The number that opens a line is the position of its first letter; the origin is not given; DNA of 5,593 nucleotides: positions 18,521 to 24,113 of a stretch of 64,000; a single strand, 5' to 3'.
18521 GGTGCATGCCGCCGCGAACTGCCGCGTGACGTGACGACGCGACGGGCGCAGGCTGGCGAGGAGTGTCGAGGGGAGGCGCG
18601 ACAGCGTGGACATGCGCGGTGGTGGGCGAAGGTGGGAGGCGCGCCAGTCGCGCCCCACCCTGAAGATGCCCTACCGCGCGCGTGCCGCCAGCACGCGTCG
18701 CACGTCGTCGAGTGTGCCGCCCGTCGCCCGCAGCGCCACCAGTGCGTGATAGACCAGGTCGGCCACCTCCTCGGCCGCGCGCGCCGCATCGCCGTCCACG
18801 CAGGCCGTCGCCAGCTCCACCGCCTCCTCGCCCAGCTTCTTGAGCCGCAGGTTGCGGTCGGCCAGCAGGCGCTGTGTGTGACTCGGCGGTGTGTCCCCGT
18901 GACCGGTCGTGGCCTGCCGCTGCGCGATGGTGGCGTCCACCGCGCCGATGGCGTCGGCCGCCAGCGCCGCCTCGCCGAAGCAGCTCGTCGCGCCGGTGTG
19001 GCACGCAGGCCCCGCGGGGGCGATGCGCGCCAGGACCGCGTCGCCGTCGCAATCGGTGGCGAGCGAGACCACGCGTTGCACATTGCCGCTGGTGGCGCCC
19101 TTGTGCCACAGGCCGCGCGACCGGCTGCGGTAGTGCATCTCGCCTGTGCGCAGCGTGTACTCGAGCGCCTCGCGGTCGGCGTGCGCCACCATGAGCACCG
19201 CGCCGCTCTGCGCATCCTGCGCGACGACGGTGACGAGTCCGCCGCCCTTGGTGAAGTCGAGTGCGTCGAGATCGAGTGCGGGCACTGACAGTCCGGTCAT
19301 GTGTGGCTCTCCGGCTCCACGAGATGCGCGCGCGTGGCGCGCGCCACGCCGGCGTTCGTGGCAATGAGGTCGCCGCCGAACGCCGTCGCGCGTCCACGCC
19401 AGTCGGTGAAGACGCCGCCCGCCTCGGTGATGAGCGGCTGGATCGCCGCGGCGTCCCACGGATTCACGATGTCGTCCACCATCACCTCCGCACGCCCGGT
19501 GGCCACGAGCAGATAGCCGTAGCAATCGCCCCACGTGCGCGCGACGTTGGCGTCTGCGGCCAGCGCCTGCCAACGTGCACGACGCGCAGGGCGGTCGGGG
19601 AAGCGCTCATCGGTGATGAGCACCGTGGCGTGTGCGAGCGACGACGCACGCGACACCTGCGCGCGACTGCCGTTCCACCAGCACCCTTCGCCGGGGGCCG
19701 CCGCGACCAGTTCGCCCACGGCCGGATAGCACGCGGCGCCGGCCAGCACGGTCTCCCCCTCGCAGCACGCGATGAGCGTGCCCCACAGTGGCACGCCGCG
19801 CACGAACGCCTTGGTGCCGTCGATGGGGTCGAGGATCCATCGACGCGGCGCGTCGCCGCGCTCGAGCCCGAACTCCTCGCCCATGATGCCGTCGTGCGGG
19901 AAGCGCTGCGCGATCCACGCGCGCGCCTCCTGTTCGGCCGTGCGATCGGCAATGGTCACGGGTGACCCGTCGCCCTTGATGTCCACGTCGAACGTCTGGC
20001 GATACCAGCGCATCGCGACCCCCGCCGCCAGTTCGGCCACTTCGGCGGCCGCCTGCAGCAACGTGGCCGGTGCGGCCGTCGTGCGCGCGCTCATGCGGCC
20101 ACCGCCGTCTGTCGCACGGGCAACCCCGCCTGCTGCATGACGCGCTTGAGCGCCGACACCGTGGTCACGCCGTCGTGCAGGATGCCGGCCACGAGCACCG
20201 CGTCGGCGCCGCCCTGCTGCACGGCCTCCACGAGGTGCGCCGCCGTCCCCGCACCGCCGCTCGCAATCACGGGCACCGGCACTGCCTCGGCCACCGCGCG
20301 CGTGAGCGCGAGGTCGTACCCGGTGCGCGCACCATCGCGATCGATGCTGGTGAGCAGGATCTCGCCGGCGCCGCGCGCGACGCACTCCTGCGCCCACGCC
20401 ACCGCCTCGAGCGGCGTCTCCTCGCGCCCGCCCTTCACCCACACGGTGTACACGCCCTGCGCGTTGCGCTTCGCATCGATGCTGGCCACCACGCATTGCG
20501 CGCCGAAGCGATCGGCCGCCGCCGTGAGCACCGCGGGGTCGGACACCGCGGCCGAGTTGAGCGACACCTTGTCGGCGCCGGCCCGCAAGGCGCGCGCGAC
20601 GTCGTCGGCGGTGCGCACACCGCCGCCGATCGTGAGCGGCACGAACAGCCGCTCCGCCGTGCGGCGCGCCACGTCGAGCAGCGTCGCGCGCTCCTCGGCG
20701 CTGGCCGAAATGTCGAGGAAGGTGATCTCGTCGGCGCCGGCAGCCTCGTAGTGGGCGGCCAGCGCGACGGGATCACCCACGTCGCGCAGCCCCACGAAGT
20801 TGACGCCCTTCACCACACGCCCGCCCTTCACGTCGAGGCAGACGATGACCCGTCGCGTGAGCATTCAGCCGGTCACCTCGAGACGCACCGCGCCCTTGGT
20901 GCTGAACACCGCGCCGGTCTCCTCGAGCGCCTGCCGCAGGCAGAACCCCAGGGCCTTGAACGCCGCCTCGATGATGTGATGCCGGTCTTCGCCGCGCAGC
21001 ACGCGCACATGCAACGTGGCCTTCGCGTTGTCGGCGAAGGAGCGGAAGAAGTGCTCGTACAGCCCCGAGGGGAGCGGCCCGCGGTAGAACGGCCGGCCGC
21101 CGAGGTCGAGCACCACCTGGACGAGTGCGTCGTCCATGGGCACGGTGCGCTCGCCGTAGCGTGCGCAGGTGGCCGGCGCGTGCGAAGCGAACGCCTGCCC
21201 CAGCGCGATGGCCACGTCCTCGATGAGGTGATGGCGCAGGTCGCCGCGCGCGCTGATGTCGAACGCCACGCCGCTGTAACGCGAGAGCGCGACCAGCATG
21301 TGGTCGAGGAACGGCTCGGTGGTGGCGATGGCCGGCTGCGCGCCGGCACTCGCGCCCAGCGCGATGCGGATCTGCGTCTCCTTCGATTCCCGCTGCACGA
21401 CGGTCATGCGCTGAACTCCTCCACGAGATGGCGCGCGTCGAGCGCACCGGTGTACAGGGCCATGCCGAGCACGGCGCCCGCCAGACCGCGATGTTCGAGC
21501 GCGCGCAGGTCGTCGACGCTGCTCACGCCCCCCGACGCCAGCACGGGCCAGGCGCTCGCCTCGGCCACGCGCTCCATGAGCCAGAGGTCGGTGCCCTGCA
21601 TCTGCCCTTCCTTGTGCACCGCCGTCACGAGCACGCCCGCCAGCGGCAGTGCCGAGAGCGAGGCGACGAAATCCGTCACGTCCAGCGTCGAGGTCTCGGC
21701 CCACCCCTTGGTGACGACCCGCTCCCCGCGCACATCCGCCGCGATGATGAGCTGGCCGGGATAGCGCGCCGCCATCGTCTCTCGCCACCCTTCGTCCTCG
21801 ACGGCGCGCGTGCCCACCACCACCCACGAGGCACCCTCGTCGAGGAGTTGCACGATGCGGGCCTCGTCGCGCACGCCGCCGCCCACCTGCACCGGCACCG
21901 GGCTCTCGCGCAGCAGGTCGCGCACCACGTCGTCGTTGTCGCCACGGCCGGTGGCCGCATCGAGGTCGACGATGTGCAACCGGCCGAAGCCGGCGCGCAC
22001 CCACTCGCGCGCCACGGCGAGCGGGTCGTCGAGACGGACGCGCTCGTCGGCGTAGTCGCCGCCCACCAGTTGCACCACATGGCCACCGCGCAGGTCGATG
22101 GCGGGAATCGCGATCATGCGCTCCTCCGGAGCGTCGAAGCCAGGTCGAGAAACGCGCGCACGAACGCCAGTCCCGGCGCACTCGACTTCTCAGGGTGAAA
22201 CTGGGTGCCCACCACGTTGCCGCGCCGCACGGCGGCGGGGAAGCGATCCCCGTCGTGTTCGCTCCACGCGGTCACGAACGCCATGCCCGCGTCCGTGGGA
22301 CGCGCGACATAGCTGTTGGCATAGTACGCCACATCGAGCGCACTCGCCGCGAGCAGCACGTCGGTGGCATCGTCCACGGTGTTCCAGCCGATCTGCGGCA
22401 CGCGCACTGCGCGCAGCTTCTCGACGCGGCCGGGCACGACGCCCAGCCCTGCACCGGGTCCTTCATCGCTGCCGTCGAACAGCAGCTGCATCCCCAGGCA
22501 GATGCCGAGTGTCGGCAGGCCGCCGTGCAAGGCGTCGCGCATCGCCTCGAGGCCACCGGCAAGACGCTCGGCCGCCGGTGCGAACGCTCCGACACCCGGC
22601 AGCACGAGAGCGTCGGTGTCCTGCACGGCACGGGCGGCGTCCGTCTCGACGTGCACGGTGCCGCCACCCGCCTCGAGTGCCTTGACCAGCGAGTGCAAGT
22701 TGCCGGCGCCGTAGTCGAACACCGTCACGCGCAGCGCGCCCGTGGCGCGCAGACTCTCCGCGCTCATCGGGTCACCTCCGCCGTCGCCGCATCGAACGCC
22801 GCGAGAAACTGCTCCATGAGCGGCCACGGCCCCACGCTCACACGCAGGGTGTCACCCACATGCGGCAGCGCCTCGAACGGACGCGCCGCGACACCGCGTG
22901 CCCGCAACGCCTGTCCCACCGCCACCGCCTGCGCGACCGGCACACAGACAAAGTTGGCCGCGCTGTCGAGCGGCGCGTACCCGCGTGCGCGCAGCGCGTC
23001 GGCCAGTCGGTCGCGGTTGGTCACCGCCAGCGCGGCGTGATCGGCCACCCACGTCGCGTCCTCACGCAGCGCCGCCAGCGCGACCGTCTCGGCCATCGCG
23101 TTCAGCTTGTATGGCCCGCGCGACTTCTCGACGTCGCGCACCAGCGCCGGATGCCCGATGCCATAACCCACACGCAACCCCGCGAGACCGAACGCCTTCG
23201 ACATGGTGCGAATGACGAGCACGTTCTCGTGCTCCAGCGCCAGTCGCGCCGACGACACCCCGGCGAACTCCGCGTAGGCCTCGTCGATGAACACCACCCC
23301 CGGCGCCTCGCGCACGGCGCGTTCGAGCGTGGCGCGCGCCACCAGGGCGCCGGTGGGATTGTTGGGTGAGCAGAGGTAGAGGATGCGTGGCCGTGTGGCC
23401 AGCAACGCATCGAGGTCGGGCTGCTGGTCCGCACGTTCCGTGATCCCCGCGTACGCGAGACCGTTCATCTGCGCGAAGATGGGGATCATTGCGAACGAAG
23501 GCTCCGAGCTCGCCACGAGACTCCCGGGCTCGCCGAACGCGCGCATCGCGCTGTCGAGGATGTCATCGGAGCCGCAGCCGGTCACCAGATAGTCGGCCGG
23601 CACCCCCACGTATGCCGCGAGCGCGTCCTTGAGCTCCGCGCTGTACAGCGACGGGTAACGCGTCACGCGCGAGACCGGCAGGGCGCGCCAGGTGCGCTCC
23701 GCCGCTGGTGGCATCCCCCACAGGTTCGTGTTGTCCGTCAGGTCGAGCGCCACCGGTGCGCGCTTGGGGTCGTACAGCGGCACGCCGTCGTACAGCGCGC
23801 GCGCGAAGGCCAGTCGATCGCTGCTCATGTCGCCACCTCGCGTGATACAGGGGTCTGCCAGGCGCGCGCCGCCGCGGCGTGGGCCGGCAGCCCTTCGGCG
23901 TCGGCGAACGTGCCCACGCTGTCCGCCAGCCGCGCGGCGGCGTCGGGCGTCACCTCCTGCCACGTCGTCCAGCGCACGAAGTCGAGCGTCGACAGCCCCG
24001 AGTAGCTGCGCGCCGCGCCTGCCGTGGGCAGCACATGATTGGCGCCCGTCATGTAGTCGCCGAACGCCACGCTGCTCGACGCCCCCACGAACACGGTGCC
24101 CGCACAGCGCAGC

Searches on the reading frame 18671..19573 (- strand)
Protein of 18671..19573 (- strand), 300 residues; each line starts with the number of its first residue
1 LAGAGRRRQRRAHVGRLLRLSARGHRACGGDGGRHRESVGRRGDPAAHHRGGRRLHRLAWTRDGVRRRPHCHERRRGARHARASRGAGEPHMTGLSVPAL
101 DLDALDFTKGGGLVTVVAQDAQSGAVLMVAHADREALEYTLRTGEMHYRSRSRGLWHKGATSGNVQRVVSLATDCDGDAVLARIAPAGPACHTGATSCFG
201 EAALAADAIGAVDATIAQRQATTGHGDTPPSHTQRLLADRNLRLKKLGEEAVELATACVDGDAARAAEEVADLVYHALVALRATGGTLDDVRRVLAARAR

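Call 52: search_protein_families(library=ncbifam, proteins=[window:18671-19573:-], max_evalue=0.00001)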
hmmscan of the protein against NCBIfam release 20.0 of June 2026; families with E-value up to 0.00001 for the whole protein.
window:18671-19573:- (300 aa): 5 families
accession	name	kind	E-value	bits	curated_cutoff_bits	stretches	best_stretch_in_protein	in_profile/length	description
NF002747.0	PRK02759.1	equivalog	1.2e-56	191.7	187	1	101-299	6-205/208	bifunctional phosphoribosyl-AMP cyclohydrolase/phosphoribosyl-ATP diphosphatase HisIE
NF000768.0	PRK00051.1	equivalog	6.2e-38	129.3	126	1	105-203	16-114/131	phosphoribosyl-AMP cyclohydrolase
TIGR03188.1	histidine_hisI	equivalog_domain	1.3e-19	70.2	42.7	1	211-295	3-84/84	phosphoribosyl-ATP diphosphatase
NF001613.0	PRK00400.1-5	equivalog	8.8e-16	57.8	120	1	210-299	7-93/107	phosphoribosyl-ATP diphosphatase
NF001611.0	PRK00400.1-3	equivalog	7.6e-12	45.3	99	1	206-298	4-93/108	phosphoribosyl-ATP diphosphatase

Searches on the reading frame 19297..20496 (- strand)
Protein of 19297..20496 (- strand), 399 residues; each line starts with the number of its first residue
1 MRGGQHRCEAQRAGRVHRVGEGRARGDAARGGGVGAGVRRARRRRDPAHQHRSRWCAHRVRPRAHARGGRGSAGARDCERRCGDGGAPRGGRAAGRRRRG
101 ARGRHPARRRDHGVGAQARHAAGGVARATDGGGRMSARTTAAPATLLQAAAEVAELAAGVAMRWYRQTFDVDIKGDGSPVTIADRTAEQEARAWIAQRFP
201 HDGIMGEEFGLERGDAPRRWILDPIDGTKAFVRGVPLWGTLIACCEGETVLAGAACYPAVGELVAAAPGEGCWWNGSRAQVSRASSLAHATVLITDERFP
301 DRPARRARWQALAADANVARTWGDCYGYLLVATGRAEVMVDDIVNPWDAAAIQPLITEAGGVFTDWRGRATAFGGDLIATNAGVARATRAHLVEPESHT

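Call 52: search_protein_families(library=ncbifam, proteins=[window:19297-20496:-], max_evalue=0.00001)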
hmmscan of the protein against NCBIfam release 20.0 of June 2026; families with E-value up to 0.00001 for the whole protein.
window:19297-20496:- (399 aa): 6 families
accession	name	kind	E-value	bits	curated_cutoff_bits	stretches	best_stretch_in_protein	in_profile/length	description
TIGR02067.1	his_9_HisN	equivalog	3.7e-84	282.1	275.15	1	147-387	2-246/252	histidinol-phosphatase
TIGR01331.1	bisphos_cysQ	equivalog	7.9e-24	84.6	228.8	1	146-369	1-230/250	3'(2'),5'-bisphosphate nucleotidase CysQ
NF009321.0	PRK12676.1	equivalog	8.2e-20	71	264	1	171-382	35-245/264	bifunctional fructose-bisphosphatase/inositol-phosphate phosphatase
NF008027.1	PRK10757.1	equivalog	1.1e-19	70.4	332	1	168-391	28-256/267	inositol-1-monophosphatase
TIGR01330.1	bisphos_HAL2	equivalog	1.8e-14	53.4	267.05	0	214-256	131-173/359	3'(2'),5'-bisphosphate nucleotidase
NF008182.0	PRK10931.1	equivalog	3e-12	46.1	379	1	149-372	4-229/246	3'(2'),5'-bisphosphate nucleotidase CysQ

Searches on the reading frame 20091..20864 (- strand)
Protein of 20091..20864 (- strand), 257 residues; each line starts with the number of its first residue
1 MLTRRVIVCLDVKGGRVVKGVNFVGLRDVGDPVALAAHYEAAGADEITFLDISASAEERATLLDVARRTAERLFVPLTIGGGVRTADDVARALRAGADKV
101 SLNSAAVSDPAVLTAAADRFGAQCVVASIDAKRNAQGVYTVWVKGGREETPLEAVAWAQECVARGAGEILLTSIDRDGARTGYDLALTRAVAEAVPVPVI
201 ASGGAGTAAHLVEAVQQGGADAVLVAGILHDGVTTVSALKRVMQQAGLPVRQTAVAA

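Call 52: search_protein_families(library=ncbifam, proteins=[window:20091-20864:-], max_evalue=0.00001)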
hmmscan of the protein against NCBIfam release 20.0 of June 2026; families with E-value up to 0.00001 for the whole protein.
window:20091-20864:- (257 aa): 16 families
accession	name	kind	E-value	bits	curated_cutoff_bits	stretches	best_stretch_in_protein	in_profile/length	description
TIGR00735.1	hisF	equivalog_domain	2.7e-102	341.4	294.55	1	1-251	1-254/254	imidazole glycerol phosphate synthase subunit HisF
TIGR03572.1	WbuZ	equivalog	1.7e-79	266.4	299.7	1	1-230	1-231/232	glycosyl amidation-associated protein WbuZ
NF038364.1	AglZ_HisF2_fam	equivalog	1.9e-61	207.6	310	1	3-224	2-223/248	AglZ/HisF2 family acetamidino modification protein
NF010112.0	PRK13585.1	equivalog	1.3e-37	129.7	243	1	5-239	4-234/241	1-(5-phosphoribosyl)-5-[(5-phosphoribosylamino)methylideneamino]imidazole-4-carboxamide isomerase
TIGR00007.1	TIGR00007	equivalog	1.4e-33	116.4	228.95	1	7-230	2-222/231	1-(5-phosphoribosyl)-5-[(5-phosphoribosylamino)methylideneamino]imidazole-4-carboxamide isomerase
TIGR01919.1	hisA-trpF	equivalog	8.2e-17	61.5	306.45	1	9-232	8-231/243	bifunctional 1-(5-phosphoribosyl)-5-((5-phosphoribosylamino)methylideneamino)imidazole-4-carboxamide isomerase/phosphoribosylanthranilate is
NF010114.0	PRK13587.1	equivalog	1.5e-14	54.2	305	1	36-210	40-206/234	1-(5-phosphoribosyl)-5-((5-phosphoribosylamino)methylideneamino)imidazole-4-carboxamide isomerase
NF010712.0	PRK14114.1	equivalog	6.1e-14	52.1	327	1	11-242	11-239/241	1-(5-phosphoribosyl)-5-((5-phosphoribosylamino)methylideneamino)imidazole-4-carboxamide isomerase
NF003156.0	PRK04128.1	equivalog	1e-13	51.7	285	1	6-243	4-228/231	1-(5-phosphoribosyl)-5-((5-phosphoribosylamino)methylideneamino)imidazole-4-carboxamide isomerase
NF010113.0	PRK13586.1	equivalog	1.2e-11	44.7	238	1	6-221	4-213/232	1-(5-phosphoribosyl)-5-((5-phosphoribosylamino)methylideneamino)imidazole-4-carboxamide isomerase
TIGR00734.1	hisAF_rel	hypoth_equivalog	1.8e-09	37.7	179.85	0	169-233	157-220/221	HisA/HisF family protein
TIGR01768.1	GGGP-family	subfamily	3e-07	30.2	113.25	0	39-100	144-205/224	geranylgeranylglyceryl phosphate synthase family protein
NF003966.0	PRK05458.1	equivalog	2.4e-06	27.1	344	0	161-229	167-234/327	GMP reductase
NF003198.0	PRK04169.1-2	subfamily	3.8e-06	26.2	247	0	46-106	170-229/249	geranylgeranylglyceryl/heptaprenylglyceryl phosphate synthase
TIGR01306.1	GMP_reduct_2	equivalog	8.1e-06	25.6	465.65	0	160-227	162-228/321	GMP reductase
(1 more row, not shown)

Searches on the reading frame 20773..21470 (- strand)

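Call 52: search_protein_families(library=ncbifam, proteins=[window:20773-21447:-], max_evalue=0.00001)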
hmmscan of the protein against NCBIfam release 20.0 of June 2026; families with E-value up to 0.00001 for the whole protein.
window:20773-21447:- (224 aa): 0 families

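Call 69: search_protein_families(library=ncbifam, proteins=[window:20865-21470:-], max_evalue=0.00001)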
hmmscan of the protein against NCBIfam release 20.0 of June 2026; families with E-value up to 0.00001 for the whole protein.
window:20865-21470:- (201 aa): 13 families
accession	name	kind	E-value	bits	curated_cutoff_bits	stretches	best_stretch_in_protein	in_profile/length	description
NF002111.0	PRK00951.2-1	equivalog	1.6e-47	161.6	231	1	20-194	3-193/194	imidazoleglycerol-phosphate dehydratase HisB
NF002114.0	PRK00951.2-4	equivalog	2.3e-47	161.1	189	1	23-194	2-189/190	imidazoleglycerol-phosphate dehydratase HisB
NF002110.2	PRK00951.1-6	equivalog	1.2e-39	136.1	266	1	21-194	1-198/199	imidazoleglycerol-phosphate dehydratase HisB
NF003937.0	PRK05446.1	equivalog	1.6e-39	135.9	443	1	20-194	166-354/355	bifunctional histidinol-phosphatase/imidazoleglycerol-phosphate dehydratase HisB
NF002109.0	PRK00951.1-5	equivalog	3.8e-39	134.5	278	1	21-194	3-195/196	imidazoleglycerol-phosphate dehydratase HisB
NF002107.0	PRK00951.1-2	equivalog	5.4e-38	130.6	267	1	23-194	4-193/194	imidazoleglycerol-phosphate dehydratase HisB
NF002116.0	PRK00951.2-6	equivalog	2.8e-37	128.6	269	1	20-194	3-196/197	imidazoleglycerol-phosphate dehydratase HisB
NF002112.0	PRK00951.2-2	equivalog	1e-36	126.5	315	1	23-194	4-193/194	imidazoleglycerol-phosphate dehydratase HisB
NF002115.0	PRK00951.2-5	equivalog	1.4e-35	122.8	289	1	20-194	2-194/195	imidazoleglycerol-phosphate dehydratase HisB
NF002106.0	PRK00951.1-1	equivalog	2.3e-35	122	283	1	20-194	3-196/197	imidazoleglycerol-phosphate dehydratase HisB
NF002108.0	PRK00951.1-3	equivalog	3.3e-35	121.6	328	1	20-184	9-188/205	imidazoleglycerol-phosphate dehydratase HisB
NF010121.0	PRK13598.1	equivalog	9.7e-34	116.8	295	1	21-194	3-192/193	imidazoleglycerol-phosphate dehydratase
NF002113.0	PRK00951.2-3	equivalog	4.7e-31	108.2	288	1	21-195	2-190/190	imidazoleglycerol-phosphate dehydratase HisB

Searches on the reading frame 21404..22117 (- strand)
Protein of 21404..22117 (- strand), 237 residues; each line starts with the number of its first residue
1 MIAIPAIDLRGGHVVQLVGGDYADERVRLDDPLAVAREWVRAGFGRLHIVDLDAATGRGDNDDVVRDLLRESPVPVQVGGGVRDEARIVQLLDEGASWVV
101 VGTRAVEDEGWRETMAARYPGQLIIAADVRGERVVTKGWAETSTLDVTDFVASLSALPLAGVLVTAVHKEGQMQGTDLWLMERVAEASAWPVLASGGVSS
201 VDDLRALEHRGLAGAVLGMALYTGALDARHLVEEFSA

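Call 52: search_protein_families(library=ncbifam, proteins=[window:21404-22117:-], max_evalue=0.00001)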
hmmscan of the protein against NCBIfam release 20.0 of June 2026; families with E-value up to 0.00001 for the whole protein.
window:21404-22117:- (237 aa): 14 families
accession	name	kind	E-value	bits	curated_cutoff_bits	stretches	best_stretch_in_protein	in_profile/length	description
TIGR00007.1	TIGR00007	equivalog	4.6e-66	222.7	228.95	1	4-228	2-228/231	1-(5-phosphoribosyl)-5-[(5-phosphoribosylamino)methylideneamino]imidazole-4-carboxamide isomerase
NF010112.0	PRK13585.1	equivalog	7.7e-58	195.9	243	1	1-229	3-232/241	1-(5-phosphoribosyl)-5-[(5-phosphoribosylamino)methylideneamino]imidazole-4-carboxamide isomerase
TIGR01919.1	hisA-trpF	equivalog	3.7e-41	141.2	306.45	1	2-225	4-232/243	bifunctional 1-(5-phosphoribosyl)-5-((5-phosphoribosylamino)methylideneamino)imidazole-4-carboxamide isomerase/phosphoribosylanthranilate is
NF010114.0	PRK13587.1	equivalog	7.6e-41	140.3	305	1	4-222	5-225/234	1-(5-phosphoribosyl)-5-((5-phosphoribosylamino)methylideneamino)imidazole-4-carboxamide isomerase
NF010113.0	PRK13586.1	equivalog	3.8e-37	128.2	238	1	3-226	4-226/232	1-(5-phosphoribosyl)-5-((5-phosphoribosylamino)methylideneamino)imidazole-4-carboxamide isomerase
NF003156.0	PRK04128.1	equivalog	1e-34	120.5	285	1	3-234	4-227/231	1-(5-phosphoribosyl)-5-((5-phosphoribosylamino)methylideneamino)imidazole-4-carboxamide isomerase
TIGR03572.1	WbuZ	equivalog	1.7e-26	93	299.7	1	4-216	7-225/232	glycosyl amidation-associated protein WbuZ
NF010712.0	PRK14114.1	equivalog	6.6e-23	81.5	327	1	1-210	1-211/241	1-(5-phosphoribosyl)-5-((5-phosphoribosylamino)methylideneamino)imidazole-4-carboxamide isomerase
TIGR00735.1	hisF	equivalog_domain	1.5e-22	80.1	294.55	1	4-221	7-231/254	imidazole glycerol phosphate synthase subunit HisF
NF038364.1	AglZ_HisF2_fam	equivalog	7.4e-22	77.9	310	1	29-225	28-233/248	AglZ/HisF2 family acetamidino modification protein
TIGR00734.1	hisAF_rel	hypoth_equivalog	1.1e-17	64.6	179.85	1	4-225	4-220/221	HisA/HisF family protein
TIGR02129.1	hisA_euk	equivalog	1.7e-13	50.9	229.3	1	4-209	4-223/255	phosphoribosylformimino-5-aminoimidazole carboxamide ribotide isomerase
TIGR00262.1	trpA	equivalog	6.6e-06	25.2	102.35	0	164-221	175-230/256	tryptophan synthase subunit alpha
NF003198.0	PRK04169.1-2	subfamily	8.6e-06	25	247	0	63-111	187-235/249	geranylgeranylglyceryl/heptaprenylglyceryl phosphate synthase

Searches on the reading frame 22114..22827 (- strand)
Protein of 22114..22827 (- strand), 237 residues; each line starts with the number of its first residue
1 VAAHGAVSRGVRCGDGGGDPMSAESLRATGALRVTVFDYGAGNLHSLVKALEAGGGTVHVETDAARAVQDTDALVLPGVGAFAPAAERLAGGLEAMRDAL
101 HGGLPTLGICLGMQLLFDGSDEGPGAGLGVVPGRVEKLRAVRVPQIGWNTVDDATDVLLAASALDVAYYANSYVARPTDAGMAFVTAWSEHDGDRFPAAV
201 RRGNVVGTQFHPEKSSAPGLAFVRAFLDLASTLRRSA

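Call 52: search_protein_families(library=ncbifam, proteins=[window:22114-22827:-], max_evalue=0.00001)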
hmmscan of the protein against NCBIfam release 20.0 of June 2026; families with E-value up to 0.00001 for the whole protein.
window:22114-22827:- (237 aa): 4 families
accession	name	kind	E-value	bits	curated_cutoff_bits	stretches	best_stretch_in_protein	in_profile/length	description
TIGR01855.1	IMP_synth_hisH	equivalog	4.1e-49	167.1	105.4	1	34-228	1-197/198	imidazole glycerol phosphate synthase subunit HisH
NF010608.0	PRK14004.1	equivalog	1.3e-32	113.2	216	1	34-229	2-209/210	imidazole glycerol phosphate synthase subunit HisH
TIGR00566.1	trpG_papA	subfamily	3.6e-08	33.4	121.05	1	46-228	14-191/192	glutamine amidotransferase of anthranilate synthase or aminodeoxychorismate synthase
NF006562.0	PRK09065.1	equivalog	1.9e-06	27.6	205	0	62-225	48-201/242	glutamine amidotransferase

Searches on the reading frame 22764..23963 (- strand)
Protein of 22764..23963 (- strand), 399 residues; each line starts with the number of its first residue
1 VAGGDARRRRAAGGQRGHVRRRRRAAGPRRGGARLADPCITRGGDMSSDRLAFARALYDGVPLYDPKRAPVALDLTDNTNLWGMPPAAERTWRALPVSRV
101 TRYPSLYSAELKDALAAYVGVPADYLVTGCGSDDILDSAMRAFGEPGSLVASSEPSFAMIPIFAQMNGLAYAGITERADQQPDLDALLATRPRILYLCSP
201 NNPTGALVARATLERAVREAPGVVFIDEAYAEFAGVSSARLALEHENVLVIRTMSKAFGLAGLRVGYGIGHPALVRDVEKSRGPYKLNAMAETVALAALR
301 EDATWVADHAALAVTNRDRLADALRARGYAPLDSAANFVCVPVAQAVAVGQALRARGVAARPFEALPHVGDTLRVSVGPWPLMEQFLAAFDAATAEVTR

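Call 7: search_protein_families(library=ncbifam, proteins=[window:22764-23963:-])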
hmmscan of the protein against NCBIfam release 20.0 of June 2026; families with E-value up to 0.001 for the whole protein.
window:22764-23963:- (399 aa): 58 families (the best 25 are shown)
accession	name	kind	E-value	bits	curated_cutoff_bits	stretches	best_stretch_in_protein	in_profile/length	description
TIGR01141.1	hisC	equivalog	1.8e-74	250.8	276.55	1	73-391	23-347/349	histidinol-phosphate transaminase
NF002878.0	PRK03321.1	subfamily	2.1e-63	214.2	374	1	55-394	6-349/352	histidinol-phosphate transaminase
NF002877.0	PRK03317.1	equivalog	3.8e-57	193.8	409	1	98-395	62-368/374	histidinol-phosphate transaminase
NF003496.0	PRK05166.1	equivalog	9e-56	189.2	540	1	75-394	41-370/373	histidinol-phosphate transaminase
TIGR01140.1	L_thr_O3P_dcar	equivalog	1.9e-54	185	290.55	1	71-379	18-319/331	threonine-phosphate decarboxylase CobD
NF006580.0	PRK09105.1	subfamily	5.4e-50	170.3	444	1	77-395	53-372/375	pyridoxal phosphate-dependent aminotransferase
NF051461.1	pyoverd_PtaA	equivalog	1.1e-47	162.5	500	1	75-391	39-357/359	pyoverdine biosynthesis transaminase PtaA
NF006014.0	PRK08153.1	equivalog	9.4e-46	156.3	510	1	71-397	34-367/370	pyridoxal phosphate-dependent aminotransferase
NF002726.0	PRK02610.1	equivalog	3e-41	141.6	391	1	99-389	59-364/374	histidinol-phosphate transaminase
NF005915.1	PRK07908.1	equivalog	1.2e-30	107.1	360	1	95-390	36-331/332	Rv2231c family histidinol phosphate aminotransferase CobC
NF053748.1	bifunc_CobBC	exception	2.6e-29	102.1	950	1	97-389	506-795/797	bifunctional hydrogenobyrinic acid a,c-diamide synthase/histidinol phosphate aminotransferase CobBC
NF041364.1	GntC_guanitoxin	equivalog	4.5e-25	88.3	415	1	108-370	39-331/356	guanitoxin biosynthesis PLP-dependent (S)-gamma-hydroxy-L-arginine cyclodehydratase GntC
TIGR03947.1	viomycin_VioD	equivalog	2.6e-20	72.6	390.9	1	104-326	49-284/359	capreomycidine synthase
NF006225.0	PRK08354.1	equivalog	4.1e-18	65.8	288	1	173-376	106-298/318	putative aminotransferase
NF004870.0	PRK06225.1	equivalog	4.7e-17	61.8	351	1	107-343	67-316/380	pyridoxal phosphate-dependent aminotransferase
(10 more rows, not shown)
